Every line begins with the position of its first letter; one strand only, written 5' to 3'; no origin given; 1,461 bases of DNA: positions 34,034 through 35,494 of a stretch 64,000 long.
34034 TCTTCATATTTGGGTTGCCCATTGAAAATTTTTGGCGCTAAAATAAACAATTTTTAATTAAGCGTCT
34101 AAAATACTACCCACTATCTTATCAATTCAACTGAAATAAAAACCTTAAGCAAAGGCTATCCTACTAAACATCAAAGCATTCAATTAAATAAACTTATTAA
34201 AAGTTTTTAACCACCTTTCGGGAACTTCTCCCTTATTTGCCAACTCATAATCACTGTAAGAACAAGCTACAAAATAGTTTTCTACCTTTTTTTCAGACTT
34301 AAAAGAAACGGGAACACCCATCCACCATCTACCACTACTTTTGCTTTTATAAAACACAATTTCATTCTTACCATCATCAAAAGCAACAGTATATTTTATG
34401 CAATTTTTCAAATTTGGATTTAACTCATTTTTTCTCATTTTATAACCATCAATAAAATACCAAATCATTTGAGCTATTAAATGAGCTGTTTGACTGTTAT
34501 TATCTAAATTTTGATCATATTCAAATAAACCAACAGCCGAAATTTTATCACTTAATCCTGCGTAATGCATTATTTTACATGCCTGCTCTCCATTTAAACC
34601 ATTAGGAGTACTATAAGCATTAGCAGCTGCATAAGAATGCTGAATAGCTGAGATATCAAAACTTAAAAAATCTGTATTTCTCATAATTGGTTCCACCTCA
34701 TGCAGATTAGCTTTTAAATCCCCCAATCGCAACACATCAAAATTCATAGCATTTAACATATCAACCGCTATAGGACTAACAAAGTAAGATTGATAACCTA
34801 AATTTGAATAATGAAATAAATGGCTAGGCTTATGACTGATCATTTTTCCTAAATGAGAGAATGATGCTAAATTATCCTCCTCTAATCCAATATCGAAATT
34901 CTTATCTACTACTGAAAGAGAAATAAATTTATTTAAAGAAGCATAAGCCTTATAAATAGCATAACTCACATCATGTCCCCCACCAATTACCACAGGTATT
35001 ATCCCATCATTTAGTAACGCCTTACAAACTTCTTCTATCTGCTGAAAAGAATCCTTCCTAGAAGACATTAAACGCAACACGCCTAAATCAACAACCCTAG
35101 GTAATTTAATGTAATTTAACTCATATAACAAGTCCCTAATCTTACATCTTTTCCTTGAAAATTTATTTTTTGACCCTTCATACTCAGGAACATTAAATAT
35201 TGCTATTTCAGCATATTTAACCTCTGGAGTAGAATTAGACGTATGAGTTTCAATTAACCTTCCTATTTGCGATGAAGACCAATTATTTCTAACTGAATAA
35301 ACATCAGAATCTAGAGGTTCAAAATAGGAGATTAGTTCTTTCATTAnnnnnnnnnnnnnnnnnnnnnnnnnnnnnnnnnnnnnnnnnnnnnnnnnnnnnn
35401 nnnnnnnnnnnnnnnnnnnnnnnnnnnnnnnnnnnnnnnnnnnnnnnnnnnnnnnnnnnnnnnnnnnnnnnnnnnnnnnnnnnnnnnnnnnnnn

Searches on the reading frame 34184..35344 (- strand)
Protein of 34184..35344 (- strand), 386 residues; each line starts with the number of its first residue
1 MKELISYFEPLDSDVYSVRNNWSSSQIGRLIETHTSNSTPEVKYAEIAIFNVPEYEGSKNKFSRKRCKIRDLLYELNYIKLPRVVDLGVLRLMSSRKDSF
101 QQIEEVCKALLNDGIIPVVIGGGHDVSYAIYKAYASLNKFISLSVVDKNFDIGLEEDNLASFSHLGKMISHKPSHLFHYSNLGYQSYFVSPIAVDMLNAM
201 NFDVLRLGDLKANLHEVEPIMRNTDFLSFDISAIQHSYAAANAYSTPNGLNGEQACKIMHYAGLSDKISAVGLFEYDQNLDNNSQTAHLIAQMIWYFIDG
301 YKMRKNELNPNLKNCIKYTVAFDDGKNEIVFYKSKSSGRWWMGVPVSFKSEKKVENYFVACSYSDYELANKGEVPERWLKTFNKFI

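Call 14: search_protein_families(library=pfam, proteins=[window:34184-35344:-], max_evalue=0.0001)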
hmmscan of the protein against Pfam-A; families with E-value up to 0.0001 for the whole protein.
window:34184-35344:- (386 aa): 1 family
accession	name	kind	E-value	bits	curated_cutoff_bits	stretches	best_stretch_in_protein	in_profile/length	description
PF00491.26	Arginase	-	1.4e-18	67.8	22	1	82-297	51-277/280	Arginase family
